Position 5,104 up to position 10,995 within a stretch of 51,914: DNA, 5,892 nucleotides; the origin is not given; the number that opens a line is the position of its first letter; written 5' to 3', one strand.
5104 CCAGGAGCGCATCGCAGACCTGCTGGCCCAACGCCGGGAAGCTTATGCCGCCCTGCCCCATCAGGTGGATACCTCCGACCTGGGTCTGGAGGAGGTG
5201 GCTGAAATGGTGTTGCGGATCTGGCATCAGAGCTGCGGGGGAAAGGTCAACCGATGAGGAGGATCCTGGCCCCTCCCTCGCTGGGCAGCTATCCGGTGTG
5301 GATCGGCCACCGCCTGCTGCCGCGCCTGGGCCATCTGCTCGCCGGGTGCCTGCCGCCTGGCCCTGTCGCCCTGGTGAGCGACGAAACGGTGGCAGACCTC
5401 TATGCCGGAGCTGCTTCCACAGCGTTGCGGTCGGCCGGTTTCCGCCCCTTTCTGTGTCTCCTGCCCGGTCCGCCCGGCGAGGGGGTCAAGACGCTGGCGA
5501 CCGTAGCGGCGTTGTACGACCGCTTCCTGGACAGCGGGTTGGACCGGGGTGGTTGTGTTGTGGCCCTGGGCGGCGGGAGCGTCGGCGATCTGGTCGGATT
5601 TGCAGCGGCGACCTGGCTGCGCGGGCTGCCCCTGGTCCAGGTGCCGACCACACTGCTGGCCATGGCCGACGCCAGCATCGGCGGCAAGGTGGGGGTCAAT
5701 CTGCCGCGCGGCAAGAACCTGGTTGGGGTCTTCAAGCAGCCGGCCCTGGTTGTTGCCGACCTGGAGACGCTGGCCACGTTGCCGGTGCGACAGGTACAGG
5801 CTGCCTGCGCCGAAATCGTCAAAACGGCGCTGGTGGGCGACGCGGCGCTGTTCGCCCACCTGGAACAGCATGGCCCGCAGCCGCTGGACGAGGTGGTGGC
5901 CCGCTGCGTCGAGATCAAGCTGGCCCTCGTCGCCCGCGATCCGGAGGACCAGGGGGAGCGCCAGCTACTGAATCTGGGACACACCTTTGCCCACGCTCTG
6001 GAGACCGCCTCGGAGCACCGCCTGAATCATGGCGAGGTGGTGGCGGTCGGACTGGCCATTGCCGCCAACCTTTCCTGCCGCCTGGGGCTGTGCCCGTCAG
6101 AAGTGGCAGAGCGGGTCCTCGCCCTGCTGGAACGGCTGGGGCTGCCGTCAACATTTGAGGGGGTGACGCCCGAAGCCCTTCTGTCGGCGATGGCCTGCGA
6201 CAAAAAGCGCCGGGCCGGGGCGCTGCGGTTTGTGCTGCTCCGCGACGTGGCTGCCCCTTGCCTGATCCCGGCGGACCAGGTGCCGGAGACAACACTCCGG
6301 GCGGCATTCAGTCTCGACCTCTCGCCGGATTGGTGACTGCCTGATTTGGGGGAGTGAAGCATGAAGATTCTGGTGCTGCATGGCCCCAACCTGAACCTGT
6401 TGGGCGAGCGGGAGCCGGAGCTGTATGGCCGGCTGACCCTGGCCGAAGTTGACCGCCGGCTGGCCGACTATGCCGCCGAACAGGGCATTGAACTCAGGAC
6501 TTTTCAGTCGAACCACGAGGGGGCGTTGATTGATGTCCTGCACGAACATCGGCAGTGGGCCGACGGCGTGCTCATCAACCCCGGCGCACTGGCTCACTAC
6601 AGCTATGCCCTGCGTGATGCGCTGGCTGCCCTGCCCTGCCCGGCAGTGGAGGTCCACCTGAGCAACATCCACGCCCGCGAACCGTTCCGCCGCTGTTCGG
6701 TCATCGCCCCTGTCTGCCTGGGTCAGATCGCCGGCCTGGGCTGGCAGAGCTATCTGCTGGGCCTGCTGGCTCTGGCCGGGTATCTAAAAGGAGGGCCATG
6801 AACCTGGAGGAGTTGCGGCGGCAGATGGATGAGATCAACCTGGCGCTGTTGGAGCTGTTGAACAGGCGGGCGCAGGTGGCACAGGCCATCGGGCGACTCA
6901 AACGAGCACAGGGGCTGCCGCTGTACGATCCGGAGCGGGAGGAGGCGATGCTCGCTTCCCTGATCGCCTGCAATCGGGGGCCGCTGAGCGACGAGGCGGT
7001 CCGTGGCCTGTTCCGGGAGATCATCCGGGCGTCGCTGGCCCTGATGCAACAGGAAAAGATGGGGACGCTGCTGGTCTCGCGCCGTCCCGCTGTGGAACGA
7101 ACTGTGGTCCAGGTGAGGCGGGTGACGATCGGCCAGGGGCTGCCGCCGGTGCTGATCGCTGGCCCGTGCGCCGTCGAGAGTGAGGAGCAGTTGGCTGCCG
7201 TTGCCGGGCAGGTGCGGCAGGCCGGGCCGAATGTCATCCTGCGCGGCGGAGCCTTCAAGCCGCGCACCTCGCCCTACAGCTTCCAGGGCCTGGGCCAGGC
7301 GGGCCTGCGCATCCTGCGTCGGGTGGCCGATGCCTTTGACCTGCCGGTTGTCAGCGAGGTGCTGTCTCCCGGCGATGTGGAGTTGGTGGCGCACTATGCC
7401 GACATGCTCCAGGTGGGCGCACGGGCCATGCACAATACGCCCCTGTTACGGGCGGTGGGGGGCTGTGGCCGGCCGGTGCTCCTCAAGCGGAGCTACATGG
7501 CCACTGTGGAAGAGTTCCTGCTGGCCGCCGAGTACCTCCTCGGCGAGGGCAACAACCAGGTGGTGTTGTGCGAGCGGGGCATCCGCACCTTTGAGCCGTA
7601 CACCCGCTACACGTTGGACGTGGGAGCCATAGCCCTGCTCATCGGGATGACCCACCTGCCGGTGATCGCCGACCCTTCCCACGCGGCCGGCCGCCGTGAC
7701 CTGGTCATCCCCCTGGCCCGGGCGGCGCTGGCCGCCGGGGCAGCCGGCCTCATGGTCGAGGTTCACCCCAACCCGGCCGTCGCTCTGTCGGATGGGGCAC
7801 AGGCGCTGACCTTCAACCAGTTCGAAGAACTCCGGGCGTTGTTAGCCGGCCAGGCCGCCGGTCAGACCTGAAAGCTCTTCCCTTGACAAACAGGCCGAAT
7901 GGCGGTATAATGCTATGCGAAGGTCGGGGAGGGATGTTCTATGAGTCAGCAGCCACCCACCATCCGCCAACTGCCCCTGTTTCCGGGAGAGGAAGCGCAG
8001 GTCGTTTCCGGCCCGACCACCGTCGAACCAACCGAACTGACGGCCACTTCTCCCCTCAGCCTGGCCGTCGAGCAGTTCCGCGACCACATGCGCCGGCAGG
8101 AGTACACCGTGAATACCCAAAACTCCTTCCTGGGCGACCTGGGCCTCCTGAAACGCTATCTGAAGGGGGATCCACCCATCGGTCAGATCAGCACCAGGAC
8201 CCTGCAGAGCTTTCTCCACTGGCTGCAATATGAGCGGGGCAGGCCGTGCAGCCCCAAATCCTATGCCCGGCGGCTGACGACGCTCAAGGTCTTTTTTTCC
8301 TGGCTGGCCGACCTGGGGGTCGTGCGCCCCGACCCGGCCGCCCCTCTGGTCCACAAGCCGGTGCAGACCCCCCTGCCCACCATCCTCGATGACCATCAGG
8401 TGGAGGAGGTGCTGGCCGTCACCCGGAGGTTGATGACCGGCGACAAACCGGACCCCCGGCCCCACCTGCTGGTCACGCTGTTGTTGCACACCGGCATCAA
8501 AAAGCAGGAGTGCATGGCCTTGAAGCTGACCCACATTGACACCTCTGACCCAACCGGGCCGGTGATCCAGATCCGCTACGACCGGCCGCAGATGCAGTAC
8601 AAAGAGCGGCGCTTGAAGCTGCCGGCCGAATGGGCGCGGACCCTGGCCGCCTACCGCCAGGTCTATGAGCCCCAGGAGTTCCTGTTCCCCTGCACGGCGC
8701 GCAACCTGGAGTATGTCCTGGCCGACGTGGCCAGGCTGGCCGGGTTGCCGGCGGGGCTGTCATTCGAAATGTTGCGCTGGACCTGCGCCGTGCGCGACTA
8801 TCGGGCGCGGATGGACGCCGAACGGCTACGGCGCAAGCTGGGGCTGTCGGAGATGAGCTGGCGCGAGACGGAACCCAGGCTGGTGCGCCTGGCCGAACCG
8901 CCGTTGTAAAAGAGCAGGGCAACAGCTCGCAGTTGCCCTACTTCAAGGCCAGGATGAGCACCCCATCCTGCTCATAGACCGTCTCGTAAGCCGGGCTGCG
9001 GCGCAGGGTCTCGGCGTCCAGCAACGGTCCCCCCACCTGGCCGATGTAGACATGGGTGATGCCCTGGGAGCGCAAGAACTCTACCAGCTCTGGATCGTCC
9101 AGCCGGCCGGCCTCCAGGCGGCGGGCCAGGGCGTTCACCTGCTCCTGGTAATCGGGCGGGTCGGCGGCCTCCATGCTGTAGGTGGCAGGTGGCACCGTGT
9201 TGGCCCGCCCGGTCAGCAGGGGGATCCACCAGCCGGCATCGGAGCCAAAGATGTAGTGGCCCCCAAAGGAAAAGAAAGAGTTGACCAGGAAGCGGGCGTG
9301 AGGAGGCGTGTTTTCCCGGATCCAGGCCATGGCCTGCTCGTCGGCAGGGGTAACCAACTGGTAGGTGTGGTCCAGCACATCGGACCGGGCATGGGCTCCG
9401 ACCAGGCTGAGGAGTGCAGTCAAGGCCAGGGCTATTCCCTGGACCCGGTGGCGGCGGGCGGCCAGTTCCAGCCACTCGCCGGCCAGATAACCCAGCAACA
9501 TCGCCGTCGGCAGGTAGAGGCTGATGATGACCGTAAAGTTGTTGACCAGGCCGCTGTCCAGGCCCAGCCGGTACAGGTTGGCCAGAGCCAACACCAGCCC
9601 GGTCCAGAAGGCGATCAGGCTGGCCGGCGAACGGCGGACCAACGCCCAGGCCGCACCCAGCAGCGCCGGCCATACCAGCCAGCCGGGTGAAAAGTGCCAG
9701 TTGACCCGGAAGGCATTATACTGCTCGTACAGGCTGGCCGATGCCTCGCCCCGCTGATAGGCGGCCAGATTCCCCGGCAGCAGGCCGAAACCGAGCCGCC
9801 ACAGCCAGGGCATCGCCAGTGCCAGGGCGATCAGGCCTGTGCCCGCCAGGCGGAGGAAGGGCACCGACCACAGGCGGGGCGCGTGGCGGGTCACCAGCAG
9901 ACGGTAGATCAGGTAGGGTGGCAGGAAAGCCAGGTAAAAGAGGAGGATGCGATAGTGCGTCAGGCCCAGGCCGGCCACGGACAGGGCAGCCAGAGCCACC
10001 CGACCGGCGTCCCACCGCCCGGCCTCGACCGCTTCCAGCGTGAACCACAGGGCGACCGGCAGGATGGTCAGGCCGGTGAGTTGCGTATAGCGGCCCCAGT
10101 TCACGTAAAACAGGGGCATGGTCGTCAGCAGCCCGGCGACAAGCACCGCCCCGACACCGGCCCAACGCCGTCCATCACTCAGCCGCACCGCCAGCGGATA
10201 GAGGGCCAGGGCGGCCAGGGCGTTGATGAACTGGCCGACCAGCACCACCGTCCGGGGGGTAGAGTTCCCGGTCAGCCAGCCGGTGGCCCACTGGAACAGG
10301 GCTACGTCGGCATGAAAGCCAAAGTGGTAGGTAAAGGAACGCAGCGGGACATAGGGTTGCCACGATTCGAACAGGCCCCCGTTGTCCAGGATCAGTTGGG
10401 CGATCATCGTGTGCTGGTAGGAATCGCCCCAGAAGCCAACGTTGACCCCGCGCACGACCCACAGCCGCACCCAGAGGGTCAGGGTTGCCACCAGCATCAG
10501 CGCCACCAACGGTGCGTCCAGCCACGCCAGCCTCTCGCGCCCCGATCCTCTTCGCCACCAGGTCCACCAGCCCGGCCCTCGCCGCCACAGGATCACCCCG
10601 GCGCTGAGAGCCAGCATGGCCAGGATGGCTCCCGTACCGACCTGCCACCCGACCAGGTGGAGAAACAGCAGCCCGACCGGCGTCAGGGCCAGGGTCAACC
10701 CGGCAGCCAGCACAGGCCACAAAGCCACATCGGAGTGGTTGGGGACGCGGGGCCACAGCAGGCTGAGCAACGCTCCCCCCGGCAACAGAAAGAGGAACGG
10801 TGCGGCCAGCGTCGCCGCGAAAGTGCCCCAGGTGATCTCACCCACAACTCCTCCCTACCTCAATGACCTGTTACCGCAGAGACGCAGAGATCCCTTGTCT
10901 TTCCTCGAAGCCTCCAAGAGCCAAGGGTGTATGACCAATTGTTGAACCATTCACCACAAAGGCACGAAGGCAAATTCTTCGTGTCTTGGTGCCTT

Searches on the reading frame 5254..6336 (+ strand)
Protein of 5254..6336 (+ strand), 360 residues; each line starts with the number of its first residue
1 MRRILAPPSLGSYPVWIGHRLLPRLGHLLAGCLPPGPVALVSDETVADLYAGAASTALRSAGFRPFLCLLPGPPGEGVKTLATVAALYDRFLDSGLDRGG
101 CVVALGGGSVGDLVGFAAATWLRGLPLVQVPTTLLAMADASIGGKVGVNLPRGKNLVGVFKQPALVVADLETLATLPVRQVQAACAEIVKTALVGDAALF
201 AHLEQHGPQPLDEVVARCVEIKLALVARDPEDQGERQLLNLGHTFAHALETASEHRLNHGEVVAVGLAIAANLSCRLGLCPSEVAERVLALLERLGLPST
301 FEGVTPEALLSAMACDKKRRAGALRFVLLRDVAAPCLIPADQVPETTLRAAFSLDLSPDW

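Call 11: search_protein_families(library=pfam, proteins=[window:5254-6336:+], max_evalue=0.0001)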
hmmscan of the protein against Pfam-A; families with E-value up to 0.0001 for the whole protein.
window:5254-6336:+ (360 aa): 3 families
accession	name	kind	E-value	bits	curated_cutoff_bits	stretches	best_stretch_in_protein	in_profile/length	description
PF01761.26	DHQ_synthase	-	2.7e-41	140.3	24.2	1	73-182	5-114/115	3-dehydroquinate synthase N-terminal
PF24621.2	DHQS_C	-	3.8e-39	134.4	27.6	1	185-318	2-143/144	3-dehydroquinate synthase C-terminal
PF13685.12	Fe-ADH_2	-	2.4e-06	28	28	1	20-175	5-147/149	Iron-containing alcohol dehydrogenase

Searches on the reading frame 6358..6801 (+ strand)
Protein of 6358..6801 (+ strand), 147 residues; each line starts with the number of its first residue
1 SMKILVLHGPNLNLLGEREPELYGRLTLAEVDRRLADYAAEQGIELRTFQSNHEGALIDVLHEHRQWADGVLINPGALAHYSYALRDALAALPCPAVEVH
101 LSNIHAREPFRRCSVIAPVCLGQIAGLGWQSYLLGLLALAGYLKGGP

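Call 11: search_protein_families(library=pfam, proteins=[window:6358-6801:+], max_evalue=0.0001)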
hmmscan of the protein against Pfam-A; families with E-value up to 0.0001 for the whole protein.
window:6358-6801:+ (147 aa): 1 family
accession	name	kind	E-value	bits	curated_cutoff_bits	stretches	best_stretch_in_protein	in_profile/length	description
PF01220.24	DHquinase_II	-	7e-57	191.5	23.3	1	3-139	1-137/138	Dehydroquinase class II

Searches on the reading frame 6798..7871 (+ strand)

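Call 11: search_protein_families(library=pfam, proteins=[window:6798-7871:+], max_evalue=0.0001)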
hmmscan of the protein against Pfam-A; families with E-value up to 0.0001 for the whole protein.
window:6798-7871:+ (357 aa): 2 families
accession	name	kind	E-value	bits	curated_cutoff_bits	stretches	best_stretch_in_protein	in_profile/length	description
PF00793.26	DAHP_synth_1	-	1.3e-80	270.6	25.5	1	105-349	5-261/270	DAHP synthetase I family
PF01817.26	CM_2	-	1.1e-23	83.6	27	1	6-82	1-78/80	Chorismate mutase type II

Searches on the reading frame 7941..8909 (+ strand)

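Call 11: search_protein_families(library=pfam, proteins=[window:7941-8909:+], max_evalue=0.0001)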
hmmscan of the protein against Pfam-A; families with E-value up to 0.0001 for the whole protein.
window:7941-8909:+ (322 aa): 3 families
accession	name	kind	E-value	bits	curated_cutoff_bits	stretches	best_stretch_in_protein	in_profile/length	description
PF02899.23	Phage_int_SAM_1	-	7e-08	33.1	22.3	1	43-123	1-80/83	Phage integrase, N-terminal SAM-like domain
PF13495.12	Phage_int_SAM_4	-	4.8e-07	30.5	27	1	44-124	3-80/85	Phage integrase, N-terminal SAM-like domain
PF00589.27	Phage_integrase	-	2.7e-06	27.7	27.1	1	149-302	3-156/172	Phage integrase family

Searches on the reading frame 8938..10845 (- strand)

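Call 11: search_protein_families(library=pfam, proteins=[window:8938-10845:-], max_evalue=0.0001)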
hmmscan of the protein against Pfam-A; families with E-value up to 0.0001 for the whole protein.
window:8938-10845:- (635 aa): 1 family
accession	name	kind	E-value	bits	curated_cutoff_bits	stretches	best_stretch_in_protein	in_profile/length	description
PF20176.3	DUF6541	-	1.6e-05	23.9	29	1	18-417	3-404/646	Family of unknown function (DUF6541)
